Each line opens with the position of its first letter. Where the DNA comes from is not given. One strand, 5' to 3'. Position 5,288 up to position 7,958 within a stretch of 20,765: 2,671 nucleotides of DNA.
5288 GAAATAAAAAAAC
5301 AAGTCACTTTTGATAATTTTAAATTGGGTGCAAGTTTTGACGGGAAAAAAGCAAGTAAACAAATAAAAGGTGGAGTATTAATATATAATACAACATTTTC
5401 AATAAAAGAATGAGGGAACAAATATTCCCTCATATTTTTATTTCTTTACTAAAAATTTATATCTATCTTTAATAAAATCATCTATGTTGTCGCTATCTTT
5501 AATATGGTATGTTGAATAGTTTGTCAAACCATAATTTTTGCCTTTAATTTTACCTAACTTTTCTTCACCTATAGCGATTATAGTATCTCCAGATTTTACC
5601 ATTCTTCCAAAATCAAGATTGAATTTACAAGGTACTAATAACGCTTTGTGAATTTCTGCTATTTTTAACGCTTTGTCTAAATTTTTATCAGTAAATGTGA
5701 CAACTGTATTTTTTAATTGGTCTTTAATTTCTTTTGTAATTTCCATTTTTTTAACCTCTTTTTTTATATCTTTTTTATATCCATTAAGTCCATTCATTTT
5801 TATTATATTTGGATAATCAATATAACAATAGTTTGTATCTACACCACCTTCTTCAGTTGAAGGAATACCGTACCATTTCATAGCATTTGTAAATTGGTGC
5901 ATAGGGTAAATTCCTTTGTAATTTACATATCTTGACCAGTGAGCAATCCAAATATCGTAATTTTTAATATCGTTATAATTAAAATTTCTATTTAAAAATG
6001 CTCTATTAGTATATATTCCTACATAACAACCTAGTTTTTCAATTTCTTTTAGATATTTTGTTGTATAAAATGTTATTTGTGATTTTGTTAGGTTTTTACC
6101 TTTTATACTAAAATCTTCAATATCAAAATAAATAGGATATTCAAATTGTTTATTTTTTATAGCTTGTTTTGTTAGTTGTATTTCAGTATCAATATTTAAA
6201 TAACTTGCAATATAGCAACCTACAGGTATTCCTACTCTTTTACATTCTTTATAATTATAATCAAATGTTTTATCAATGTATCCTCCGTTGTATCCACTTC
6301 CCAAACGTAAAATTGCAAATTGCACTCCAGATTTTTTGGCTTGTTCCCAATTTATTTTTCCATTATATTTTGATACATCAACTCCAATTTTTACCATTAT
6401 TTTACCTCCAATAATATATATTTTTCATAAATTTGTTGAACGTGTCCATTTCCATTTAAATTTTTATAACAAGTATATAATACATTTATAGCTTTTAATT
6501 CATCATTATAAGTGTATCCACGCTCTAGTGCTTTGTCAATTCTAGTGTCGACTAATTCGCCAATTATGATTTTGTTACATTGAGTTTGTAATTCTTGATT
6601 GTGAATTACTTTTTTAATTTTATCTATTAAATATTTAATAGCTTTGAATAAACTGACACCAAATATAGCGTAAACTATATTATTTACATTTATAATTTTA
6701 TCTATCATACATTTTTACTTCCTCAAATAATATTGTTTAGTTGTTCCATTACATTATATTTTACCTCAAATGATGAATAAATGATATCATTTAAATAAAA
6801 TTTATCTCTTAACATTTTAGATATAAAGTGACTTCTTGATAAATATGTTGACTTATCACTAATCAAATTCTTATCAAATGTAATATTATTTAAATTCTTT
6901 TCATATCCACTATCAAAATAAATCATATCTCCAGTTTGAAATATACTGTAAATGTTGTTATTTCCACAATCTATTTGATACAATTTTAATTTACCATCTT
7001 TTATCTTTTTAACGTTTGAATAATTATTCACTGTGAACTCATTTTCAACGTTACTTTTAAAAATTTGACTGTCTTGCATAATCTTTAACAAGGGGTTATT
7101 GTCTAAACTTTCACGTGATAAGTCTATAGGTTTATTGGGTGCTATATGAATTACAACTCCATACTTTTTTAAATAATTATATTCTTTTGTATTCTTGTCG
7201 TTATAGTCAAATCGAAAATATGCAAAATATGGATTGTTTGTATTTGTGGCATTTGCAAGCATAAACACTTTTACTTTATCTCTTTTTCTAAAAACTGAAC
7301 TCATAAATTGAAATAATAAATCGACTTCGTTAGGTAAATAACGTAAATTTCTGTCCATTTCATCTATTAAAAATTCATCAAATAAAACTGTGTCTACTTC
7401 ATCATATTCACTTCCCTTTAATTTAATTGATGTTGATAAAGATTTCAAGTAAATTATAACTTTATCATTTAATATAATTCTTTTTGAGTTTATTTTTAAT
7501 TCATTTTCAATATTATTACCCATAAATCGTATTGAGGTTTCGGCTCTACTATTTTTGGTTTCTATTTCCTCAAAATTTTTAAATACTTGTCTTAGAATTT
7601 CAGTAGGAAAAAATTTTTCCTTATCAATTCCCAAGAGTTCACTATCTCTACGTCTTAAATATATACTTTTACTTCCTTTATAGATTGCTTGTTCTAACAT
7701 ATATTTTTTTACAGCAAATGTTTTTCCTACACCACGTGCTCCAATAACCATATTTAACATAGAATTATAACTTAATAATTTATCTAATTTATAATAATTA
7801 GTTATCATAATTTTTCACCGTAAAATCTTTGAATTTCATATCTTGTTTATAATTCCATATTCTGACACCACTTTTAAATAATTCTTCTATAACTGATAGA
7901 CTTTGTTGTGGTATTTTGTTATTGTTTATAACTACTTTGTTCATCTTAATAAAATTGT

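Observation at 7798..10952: phi29-type tail knob split into two ORFs, with M23 peptidase and glucosaminidase domains fused to the N-terminal half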

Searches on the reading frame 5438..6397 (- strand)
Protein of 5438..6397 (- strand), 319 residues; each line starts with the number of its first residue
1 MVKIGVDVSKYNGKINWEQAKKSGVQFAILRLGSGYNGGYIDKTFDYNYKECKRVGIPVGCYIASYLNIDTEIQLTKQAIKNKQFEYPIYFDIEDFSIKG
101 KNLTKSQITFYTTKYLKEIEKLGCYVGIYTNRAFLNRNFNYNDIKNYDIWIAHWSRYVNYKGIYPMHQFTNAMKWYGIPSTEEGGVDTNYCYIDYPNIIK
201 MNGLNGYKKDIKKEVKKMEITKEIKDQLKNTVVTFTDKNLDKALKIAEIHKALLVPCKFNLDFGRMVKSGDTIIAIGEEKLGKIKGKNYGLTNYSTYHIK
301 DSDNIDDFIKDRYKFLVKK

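Call 5: search_protein_families(library=pfam, proteins=[window:5438-6397:-], max_evalue=0.1)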
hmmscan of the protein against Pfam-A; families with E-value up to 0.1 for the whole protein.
window:5438-6397:- (319 aa): 2 families
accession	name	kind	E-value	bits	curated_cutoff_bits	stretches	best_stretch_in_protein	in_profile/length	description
PF01183.26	Glyco_hydro_25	-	1.7e-23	84.3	27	1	6-177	1-179/180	Glycosyl hydrolases family 25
PF01676.23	Metalloenzyme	-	0.031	14.2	24.3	1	182-236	99-150/252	Metalloenzyme superfamily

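Call 6: search_protein_families(library=phrogs, proteins=[window:5438-6397:-], max_evalue=0.01)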
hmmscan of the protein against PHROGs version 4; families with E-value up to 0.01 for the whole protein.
window:5438-6397:- (319 aa): 4 families
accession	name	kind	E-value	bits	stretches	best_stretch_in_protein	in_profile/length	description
phrog_291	-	lysis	1.4e-34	120.7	1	1-280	111-392/509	endolysin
phrog_6219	-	lysis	3.2e-23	83.8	1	4-246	3-239/326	endolysin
phrog_6745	-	lysis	4.3e-23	82.8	1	4-194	5-197/396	endolysin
phrog_3084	-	lysis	1.6e-08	35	1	4-168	160-320/468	endolysin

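Call 78: find_related_loci(query=window:5438-6397:-, collection=genome_contigs, flank=3000)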
Query window:5438-6397:- (319 aa) in genome_contigs; peptide patterns used: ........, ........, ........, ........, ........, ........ (x = any residue, [..] = any of these).
132 stretches matched a pattern; 7 encode a relative of the query (tblastn E <= 1e-3); 7 distinct loci.
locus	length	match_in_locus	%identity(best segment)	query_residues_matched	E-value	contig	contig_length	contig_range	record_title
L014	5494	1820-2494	39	1-209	2e-39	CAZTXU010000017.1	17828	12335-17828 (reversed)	MAG TPA_asm: uncultured Muribaculaceae bacterium isolate binchicken_co370_82 genome assembly, contig: NODE_3209_length_1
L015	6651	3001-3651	39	1-221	2e-37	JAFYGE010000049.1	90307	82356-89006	MAG: Ruminococcus sp. isolate RGIG7061 Sheep_Rumen.Co__c2093449, whole genome shotgun sequence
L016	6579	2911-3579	38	1-227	4e-37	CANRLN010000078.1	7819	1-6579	MAG: uncultured Clostridia bacterium isolate Lapin-011__bin63 genome assembly, contig: Lapin-011__NODE_10805_length_7819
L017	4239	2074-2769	35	5-221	8e-35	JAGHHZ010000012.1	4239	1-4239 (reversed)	MAG: Bacilli bacterium isolate MAG.35 k127_468161, whole genome shotgun sequence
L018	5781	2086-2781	35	5-221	5e-34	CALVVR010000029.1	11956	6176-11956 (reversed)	MAG: uncultured Bacilli bacterium isolate BRZ_PE__bin58 genome assembly, contig: BRZ_PE__NODE_6944_length_11956_cov_8.66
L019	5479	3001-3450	27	5-151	5e-12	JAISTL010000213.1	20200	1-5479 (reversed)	MAG: Methylobacteriaceae bacterium isolate Md513_bin137 k119_2237095, whole genome shotgun sequence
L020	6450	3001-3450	29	5-153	1e-8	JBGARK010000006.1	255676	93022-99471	MAG: Ferruginibacter sp. isolate MAG_MBR_AS.37 MBRAS-37_NODE_6_length_255676_cov_10.501475, whole genome shotgun sequenc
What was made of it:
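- The host is unknown (call 78).
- Tried and rejected: Inconclusive (call 78).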

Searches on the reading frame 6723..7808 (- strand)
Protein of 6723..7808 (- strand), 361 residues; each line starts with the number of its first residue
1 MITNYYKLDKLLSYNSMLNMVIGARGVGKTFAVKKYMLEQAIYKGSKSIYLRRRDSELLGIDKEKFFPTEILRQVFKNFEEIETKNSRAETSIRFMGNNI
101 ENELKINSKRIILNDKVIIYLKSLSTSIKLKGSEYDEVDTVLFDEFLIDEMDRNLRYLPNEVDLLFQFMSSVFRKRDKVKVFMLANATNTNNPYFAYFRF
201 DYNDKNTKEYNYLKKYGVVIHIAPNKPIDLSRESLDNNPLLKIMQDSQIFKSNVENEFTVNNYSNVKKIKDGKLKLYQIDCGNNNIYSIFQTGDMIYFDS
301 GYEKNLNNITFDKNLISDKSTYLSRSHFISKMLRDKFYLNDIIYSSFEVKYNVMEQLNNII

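Call 5: search_protein_families(library=pfam, proteins=[window:6723-7808:-], max_evalue=0.1)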
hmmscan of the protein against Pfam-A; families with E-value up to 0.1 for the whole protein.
window:6723-7808:- (361 aa): 4 families
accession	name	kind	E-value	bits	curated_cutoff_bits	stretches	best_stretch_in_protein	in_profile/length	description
PF05894.18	Podovirus_Gp16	-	7.8e-34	118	25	1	5-323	6-290/331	Podovirus DNA encapsidation protein (Gp16)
PF13401.12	AAA_22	-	8.8e-05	23.3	27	1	20-106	9-81/130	AAA domain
PF13173.12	AAA_14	-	0.00024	21.5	27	1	19-75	5-58/129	AAA domain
PF03237.21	Terminase_6N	-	0.031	14.4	22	0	22-146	3-105/215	Terminase large subunit, T4likevirus-type, N-terminal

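Call 6: search_protein_families(library=phrogs, proteins=[window:6723-7808:-], max_evalue=0.01)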
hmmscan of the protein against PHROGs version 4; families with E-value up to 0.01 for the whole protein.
window:6723-7808:- (361 aa): 3 families
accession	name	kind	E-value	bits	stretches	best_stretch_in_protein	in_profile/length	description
phrog_2150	-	head and packaging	6.6e-59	200.9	1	5-359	7-339/341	terminase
phrog_31603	-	head and packaging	5.7e-26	92.6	1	5-231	8-233/366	terminase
phrog_2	-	head and packaging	0.00051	19.9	1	16-259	277-455/807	terminase large subunit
